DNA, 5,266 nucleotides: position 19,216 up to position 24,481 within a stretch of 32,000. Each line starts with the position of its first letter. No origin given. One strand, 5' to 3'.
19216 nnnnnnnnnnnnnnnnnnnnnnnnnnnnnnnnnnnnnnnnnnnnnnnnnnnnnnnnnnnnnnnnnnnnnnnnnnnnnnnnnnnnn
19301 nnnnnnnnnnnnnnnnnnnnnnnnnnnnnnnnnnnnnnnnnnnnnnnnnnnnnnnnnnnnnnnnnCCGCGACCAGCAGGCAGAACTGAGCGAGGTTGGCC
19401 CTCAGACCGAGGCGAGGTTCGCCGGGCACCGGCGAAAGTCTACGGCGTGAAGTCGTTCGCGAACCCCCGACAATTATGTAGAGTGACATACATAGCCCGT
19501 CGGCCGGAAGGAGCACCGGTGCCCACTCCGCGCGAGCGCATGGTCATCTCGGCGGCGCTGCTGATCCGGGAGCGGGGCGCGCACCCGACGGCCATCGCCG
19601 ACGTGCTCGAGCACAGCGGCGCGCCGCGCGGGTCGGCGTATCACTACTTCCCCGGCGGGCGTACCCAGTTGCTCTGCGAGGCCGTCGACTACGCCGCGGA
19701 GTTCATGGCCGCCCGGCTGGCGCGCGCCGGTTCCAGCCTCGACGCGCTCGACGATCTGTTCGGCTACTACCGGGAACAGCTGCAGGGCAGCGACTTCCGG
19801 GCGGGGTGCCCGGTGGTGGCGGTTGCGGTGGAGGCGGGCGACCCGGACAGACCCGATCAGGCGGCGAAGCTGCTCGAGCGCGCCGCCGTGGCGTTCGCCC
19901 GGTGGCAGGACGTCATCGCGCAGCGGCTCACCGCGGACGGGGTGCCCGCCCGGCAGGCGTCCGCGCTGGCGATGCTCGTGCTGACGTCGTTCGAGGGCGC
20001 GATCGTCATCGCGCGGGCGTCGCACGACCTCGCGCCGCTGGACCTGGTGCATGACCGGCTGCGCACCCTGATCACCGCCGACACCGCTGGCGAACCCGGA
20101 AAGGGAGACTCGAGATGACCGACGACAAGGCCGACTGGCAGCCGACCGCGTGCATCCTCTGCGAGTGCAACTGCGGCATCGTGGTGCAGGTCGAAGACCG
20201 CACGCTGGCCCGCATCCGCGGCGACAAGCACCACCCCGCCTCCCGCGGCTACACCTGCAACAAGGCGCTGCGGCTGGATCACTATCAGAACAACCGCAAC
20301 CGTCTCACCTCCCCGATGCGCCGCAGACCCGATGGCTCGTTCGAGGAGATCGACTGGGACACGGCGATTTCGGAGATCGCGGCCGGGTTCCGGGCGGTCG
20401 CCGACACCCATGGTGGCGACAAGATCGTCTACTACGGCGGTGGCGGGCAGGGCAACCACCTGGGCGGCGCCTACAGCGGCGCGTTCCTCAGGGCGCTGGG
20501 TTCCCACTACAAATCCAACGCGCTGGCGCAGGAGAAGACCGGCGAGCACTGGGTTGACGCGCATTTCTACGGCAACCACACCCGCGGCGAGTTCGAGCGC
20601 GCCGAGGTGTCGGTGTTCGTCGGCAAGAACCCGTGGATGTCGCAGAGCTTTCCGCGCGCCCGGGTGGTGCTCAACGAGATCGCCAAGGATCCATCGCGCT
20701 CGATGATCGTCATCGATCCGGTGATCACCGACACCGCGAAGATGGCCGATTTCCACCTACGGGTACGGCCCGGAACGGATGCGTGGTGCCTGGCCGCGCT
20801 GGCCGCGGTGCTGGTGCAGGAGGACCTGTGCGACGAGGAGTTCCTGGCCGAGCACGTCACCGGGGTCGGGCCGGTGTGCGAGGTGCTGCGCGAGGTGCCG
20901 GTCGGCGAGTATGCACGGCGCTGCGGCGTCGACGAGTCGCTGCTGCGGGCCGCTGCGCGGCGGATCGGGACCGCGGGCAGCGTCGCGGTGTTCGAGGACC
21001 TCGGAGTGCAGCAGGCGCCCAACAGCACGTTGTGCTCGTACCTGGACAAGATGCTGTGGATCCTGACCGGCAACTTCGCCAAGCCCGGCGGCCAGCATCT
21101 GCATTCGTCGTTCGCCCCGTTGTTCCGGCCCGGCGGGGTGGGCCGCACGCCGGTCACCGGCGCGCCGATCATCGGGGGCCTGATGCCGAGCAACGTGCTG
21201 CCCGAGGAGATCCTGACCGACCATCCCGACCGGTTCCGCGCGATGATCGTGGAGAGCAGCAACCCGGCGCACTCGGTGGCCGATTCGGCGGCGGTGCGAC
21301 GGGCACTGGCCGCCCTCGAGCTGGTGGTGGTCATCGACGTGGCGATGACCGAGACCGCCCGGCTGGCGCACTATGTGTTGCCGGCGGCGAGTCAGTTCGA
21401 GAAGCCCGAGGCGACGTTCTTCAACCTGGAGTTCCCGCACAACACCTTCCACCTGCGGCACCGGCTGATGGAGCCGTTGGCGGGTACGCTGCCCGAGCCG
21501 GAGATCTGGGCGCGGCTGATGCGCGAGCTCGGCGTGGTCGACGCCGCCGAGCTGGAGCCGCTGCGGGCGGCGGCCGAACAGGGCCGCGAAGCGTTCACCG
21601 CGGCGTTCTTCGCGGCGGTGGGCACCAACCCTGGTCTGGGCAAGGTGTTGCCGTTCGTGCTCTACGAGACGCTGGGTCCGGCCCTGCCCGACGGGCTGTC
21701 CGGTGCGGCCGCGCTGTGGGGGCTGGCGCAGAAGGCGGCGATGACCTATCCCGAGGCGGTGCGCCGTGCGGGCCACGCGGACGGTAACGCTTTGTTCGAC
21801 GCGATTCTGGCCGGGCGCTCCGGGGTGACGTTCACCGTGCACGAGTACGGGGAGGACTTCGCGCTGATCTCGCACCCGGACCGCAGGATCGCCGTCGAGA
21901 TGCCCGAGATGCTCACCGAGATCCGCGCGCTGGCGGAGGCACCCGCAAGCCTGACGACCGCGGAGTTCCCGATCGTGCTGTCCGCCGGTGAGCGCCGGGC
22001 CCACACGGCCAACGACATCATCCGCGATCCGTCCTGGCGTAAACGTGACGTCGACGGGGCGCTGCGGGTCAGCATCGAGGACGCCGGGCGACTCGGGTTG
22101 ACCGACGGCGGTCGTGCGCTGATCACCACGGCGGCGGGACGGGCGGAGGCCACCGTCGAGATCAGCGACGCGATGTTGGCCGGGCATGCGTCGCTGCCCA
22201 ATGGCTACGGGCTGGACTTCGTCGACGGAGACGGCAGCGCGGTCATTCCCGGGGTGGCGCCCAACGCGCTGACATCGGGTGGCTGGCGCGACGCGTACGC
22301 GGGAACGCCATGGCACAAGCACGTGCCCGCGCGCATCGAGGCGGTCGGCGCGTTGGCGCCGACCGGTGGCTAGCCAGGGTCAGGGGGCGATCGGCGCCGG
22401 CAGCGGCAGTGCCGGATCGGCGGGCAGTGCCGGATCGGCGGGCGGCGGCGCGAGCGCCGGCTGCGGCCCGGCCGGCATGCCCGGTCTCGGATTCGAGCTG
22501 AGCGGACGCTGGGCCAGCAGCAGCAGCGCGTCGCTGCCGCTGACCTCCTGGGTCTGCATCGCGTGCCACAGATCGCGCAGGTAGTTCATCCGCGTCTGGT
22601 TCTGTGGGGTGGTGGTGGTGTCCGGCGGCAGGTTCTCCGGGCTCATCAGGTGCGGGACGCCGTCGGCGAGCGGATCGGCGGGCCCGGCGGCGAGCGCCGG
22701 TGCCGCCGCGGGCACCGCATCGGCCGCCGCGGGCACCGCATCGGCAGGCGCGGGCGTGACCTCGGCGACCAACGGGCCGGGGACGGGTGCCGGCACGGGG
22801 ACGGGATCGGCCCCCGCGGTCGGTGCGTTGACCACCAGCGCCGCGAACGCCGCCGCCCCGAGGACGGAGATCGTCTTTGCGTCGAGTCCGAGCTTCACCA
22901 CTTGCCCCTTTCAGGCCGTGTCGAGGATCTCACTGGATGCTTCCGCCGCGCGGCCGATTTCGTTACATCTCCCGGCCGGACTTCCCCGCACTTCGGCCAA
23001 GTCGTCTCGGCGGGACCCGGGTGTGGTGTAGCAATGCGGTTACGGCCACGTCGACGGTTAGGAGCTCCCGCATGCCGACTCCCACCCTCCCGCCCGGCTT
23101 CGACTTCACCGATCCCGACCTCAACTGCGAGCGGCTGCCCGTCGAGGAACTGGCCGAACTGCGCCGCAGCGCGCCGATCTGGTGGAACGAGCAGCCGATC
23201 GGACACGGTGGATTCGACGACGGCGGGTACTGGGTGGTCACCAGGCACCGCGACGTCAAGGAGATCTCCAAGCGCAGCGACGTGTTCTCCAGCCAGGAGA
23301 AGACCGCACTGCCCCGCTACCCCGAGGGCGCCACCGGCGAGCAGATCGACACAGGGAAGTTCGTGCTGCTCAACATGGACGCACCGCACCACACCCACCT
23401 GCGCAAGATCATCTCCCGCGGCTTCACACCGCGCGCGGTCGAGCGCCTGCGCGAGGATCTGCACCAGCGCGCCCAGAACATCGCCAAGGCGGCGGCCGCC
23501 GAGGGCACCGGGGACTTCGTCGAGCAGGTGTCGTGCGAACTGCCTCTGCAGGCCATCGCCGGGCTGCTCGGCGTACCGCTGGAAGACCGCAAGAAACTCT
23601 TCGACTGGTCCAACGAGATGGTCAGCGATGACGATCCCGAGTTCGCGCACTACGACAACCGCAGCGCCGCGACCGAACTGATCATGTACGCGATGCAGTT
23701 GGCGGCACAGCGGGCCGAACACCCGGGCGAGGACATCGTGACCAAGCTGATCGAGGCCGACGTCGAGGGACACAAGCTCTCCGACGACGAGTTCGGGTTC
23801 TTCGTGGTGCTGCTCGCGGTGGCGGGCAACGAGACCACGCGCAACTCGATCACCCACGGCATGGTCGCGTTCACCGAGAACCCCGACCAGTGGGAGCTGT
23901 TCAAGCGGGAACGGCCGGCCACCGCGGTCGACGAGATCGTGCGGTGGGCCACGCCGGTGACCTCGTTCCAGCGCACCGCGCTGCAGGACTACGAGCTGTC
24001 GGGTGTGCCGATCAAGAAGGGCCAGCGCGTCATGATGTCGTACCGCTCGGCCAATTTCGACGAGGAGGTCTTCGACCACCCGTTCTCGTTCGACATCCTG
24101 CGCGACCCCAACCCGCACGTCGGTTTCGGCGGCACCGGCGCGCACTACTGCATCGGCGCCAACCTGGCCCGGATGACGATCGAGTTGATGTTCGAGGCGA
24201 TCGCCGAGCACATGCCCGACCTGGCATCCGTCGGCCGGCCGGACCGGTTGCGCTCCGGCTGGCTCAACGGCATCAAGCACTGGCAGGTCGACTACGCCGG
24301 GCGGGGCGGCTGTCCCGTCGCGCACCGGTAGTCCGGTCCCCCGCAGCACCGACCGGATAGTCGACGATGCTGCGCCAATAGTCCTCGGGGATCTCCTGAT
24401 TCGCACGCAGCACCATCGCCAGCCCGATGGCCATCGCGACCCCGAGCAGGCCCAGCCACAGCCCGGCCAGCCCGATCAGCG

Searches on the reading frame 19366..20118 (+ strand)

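Call 44: search_protein_families(library=pfam, proteins=[window:19366-20118:+], max_evalue=0.001)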
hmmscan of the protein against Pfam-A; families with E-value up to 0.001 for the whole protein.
window:19366-20118:+ (250 aa): 3 families
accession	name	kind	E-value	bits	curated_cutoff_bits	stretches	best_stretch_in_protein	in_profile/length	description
PF21993.1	TetR_C_13_2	-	3e-25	88.9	27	1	126-230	3-102/103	Transcriptional regulator LmrA/YxaF-like, C-terminal domain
PF16925.10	TetR_C_13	-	1.8e-06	28.8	27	1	125-228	2-105/109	Tetracyclin repressor-like, C-terminal domain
PF00440.29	TetR_N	-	1.6e-05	25.1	24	1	63-103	5-44/47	Bacterial regulatory proteins, tetR family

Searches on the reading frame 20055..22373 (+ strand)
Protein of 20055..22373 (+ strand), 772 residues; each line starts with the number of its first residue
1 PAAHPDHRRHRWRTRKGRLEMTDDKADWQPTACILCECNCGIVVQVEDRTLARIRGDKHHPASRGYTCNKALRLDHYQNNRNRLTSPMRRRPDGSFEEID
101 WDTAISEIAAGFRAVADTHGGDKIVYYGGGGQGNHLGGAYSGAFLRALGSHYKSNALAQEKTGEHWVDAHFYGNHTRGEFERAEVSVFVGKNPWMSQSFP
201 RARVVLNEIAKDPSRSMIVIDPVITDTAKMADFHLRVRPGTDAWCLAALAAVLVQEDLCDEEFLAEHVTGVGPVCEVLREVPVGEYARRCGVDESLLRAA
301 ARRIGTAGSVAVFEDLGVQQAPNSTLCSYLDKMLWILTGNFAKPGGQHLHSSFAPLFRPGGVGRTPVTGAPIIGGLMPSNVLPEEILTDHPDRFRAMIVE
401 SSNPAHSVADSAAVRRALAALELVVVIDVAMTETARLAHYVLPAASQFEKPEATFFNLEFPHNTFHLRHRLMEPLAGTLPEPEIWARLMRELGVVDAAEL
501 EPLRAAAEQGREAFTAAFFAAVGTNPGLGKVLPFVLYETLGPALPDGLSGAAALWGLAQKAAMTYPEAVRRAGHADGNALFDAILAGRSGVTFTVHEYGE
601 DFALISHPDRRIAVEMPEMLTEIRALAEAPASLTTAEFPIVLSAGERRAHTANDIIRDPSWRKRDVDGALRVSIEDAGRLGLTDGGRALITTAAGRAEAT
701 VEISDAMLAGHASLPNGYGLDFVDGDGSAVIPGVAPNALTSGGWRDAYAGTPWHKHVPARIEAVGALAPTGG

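Call 44: search_protein_families(library=pfam, proteins=[window:20055-22373:+], max_evalue=0.001)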
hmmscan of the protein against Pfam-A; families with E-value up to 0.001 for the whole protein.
window:20055-22373:+ (772 aa): 3 families
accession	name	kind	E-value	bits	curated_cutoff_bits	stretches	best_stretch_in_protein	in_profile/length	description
PF00384.28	Molybdopterin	-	3.3e-30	105.8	24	1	83-474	1-336/353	Molybdopterin oxidoreductase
PF01568.27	Molydop_binding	-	3.2e-12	46.9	26.8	1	641-758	2-110/110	Molydopterin dinucleotide binding domain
PF04879.21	Molybdop_Fe4S4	-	7.1e-12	45.6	22.7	1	28-80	3-55/55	Molybdopterin oxidoreductase Fe4S4 domain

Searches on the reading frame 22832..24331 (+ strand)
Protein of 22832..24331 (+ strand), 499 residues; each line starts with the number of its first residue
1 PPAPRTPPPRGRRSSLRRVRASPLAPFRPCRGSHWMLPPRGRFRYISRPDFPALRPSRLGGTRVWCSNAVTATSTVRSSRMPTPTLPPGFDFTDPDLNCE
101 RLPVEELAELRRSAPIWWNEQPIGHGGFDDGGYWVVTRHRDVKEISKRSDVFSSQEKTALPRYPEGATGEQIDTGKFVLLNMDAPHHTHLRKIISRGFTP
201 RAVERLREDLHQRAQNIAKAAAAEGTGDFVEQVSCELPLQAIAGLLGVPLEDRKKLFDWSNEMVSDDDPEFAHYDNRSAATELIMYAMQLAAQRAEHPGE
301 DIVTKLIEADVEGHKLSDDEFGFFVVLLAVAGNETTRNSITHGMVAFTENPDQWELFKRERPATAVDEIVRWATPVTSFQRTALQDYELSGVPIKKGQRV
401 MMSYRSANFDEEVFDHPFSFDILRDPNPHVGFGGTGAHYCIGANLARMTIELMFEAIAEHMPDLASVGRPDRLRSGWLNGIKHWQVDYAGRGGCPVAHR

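Call 44: search_protein_families(library=pfam, proteins=[window:22832-24331:+], max_evalue=0.001)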
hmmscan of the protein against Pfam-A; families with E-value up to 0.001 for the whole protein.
window:22832-24331:+ (499 aa): 1 family
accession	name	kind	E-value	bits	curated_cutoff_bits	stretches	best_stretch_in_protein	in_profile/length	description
PF00067.27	p450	-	2.9e-20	72.9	22.8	1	365-457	327-428/462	Cytochrome P450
